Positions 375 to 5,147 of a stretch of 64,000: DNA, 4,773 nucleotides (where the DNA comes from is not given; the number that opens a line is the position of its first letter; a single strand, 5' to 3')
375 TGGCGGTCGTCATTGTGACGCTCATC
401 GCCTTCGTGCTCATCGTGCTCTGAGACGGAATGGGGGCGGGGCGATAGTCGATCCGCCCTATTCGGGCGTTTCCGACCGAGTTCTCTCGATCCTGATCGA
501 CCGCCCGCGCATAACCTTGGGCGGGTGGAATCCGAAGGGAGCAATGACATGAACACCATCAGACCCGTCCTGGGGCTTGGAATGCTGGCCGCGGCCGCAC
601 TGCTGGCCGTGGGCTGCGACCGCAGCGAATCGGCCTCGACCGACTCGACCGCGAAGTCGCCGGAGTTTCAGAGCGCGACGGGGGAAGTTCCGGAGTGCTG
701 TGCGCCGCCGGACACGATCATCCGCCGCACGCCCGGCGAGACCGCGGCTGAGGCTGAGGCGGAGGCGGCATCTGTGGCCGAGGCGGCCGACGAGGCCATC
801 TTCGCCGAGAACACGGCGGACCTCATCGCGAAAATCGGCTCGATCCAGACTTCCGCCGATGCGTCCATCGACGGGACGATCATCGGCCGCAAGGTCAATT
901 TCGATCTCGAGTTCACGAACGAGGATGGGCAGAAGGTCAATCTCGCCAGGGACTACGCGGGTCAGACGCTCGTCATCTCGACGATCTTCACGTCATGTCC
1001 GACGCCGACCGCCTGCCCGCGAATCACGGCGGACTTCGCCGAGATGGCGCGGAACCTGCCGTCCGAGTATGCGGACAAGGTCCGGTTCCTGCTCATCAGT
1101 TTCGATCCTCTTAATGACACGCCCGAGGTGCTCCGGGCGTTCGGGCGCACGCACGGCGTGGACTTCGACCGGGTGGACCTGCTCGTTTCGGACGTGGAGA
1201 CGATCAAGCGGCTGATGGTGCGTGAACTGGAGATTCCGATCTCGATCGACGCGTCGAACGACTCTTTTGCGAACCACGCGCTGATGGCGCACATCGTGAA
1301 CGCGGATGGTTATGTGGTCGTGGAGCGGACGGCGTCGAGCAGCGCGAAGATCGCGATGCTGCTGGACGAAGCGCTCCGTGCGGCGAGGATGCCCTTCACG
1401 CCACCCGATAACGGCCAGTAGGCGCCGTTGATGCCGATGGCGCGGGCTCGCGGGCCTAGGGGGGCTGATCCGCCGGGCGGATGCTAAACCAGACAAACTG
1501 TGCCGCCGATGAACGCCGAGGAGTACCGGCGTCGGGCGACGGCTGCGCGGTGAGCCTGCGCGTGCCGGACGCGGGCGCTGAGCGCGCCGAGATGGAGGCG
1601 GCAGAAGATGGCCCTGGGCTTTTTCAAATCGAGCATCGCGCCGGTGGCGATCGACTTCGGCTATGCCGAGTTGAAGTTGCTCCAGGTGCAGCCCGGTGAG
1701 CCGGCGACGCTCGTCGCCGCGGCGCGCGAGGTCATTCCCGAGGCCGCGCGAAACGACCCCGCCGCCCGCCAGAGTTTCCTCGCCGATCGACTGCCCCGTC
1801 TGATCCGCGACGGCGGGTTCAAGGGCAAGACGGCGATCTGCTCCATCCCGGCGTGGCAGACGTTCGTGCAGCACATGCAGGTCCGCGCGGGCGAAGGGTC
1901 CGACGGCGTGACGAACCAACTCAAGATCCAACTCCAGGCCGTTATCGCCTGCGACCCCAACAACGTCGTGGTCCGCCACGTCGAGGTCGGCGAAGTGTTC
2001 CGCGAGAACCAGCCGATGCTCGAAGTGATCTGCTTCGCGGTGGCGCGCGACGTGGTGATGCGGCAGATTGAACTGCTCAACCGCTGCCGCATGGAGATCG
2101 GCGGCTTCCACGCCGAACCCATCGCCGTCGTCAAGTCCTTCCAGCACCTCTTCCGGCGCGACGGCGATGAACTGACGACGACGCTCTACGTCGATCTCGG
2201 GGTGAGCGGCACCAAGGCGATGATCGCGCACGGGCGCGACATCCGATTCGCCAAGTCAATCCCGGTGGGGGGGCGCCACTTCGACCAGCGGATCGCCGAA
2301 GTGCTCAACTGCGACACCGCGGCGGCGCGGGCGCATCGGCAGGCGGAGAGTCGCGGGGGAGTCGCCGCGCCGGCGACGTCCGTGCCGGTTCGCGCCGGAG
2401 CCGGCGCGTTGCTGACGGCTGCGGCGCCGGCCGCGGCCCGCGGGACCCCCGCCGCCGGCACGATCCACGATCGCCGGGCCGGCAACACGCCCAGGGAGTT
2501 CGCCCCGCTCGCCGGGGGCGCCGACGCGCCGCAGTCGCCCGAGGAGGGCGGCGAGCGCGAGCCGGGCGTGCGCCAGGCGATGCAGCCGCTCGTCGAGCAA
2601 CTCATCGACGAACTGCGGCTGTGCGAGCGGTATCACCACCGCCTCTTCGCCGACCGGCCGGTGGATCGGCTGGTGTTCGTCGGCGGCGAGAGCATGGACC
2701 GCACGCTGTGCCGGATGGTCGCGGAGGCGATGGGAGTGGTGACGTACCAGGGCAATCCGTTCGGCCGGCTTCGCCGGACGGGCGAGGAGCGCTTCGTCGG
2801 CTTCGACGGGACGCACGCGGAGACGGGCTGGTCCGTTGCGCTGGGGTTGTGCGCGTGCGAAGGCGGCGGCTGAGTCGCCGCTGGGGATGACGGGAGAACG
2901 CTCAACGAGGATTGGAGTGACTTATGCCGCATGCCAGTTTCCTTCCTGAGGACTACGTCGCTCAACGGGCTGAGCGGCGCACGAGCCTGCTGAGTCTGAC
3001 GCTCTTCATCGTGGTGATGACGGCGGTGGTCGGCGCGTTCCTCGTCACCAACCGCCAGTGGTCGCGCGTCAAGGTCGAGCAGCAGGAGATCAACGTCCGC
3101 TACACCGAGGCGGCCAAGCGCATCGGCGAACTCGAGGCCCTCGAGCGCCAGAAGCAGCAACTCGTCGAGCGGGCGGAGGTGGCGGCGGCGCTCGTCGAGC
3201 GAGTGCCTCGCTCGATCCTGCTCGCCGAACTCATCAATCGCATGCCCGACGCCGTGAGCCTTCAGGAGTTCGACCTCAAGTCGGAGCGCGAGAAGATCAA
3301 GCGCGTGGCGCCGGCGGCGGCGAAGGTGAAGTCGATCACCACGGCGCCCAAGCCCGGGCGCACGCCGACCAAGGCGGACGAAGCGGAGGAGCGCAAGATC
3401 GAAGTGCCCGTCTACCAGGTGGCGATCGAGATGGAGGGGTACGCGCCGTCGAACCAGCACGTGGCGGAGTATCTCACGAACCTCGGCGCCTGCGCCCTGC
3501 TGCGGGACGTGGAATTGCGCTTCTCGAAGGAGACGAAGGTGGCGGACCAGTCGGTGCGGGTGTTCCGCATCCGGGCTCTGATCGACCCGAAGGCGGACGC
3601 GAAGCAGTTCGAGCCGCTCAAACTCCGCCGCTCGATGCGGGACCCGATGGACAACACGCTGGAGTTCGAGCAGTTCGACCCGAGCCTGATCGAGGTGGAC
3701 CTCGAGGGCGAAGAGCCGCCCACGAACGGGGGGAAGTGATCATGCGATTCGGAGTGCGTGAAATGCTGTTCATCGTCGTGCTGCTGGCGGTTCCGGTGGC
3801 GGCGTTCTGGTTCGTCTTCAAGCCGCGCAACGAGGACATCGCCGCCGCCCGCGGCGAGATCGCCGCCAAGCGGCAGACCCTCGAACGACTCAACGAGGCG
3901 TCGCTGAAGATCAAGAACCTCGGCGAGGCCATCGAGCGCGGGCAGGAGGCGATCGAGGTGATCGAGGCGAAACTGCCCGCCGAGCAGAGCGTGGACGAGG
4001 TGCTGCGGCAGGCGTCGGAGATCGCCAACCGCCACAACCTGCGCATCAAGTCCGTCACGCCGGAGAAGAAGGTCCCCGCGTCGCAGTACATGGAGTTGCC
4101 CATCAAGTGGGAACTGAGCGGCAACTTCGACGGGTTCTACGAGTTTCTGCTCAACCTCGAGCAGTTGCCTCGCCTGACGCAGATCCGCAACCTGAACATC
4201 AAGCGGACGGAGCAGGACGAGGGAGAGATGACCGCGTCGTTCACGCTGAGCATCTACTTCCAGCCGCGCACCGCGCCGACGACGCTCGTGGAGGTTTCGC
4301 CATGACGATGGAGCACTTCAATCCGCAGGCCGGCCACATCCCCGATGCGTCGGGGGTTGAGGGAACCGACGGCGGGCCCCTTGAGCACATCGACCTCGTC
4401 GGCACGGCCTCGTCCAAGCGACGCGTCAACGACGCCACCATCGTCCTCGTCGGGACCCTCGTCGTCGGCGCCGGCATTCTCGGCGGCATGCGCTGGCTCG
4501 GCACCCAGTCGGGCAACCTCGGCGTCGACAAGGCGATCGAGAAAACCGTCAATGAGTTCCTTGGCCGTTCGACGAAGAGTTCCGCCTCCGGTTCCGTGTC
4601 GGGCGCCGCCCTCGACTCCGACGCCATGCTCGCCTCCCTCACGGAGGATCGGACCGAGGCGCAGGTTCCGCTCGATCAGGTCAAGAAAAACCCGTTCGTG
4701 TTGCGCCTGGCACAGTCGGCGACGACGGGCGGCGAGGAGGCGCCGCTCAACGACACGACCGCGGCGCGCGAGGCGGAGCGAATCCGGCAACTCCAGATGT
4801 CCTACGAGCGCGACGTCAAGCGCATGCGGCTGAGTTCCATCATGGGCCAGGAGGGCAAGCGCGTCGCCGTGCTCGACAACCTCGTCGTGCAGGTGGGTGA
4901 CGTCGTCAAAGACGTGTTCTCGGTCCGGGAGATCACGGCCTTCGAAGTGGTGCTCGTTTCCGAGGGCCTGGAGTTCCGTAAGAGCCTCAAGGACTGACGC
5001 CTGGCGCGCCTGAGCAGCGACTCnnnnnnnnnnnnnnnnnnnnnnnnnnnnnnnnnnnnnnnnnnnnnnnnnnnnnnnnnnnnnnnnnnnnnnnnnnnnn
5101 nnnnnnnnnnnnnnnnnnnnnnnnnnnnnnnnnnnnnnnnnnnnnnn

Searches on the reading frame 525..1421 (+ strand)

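Call 76: search_protein_families(library=pfam, proteins=[window:525-1421:+], max_evalue=0.01)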
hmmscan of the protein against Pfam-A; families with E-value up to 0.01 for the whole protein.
window:525-1421:+ (298 aa): 2 families
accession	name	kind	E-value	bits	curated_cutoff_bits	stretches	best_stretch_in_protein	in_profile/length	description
PF02630.20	SCO1-SenC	-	1.1e-12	48.5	22.8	1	129-255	5-125/134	SCO1/SenC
PF08534.16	Redoxin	-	0.003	17.8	26.6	1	128-211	11-85/148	Redoxin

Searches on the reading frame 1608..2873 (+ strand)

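Call 10: search_protein_families(library=pfam, proteins=[window:1608-2873:+], max_evalue=0.001)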
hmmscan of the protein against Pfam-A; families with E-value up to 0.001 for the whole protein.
window:1608-2873:+ (421 aa): 2 families
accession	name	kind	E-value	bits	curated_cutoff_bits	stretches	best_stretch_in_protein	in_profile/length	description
PF11104.14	PilM_2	-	4.6e-10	39.4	27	1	15-245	2-235/340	Type IV pilus assembly protein PilM;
PF14450.12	FtsA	-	1.2e-05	26.1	31.8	1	195-241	3-49/127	Cell division protein FtsA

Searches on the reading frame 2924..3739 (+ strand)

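Call 76: search_protein_families(library=pfam, proteins=[window:2924-3739:+], max_evalue=0.01)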
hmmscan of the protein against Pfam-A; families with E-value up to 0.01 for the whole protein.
window:2924-3739:+ (271 aa): 1 family
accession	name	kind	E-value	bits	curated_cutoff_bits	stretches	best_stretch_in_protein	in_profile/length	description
PF05137.18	PilN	-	5e-10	39.7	22.8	1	99-218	2-76/78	Fimbrial assembly protein (PilN)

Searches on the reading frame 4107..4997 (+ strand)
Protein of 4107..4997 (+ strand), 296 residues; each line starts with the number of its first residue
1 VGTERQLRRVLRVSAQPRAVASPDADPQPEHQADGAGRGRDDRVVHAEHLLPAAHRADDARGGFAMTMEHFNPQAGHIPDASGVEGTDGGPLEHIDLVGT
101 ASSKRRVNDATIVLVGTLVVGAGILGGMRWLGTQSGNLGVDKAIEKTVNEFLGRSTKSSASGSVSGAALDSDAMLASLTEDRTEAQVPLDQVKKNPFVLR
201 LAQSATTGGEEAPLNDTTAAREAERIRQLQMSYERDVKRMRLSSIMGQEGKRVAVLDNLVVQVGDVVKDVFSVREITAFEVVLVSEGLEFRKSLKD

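Call 76: search_protein_families(library=pfam, proteins=[window:4107-4997:+], max_evalue=0.01)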
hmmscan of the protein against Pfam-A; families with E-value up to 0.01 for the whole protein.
window:4107-4997:+ (296 aa): 1 family
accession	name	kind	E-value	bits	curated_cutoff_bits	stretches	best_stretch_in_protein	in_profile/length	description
PF16537.11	T2SSB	-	0.0026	17.8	28.4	1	251-291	17-57/60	Type II secretion system protein B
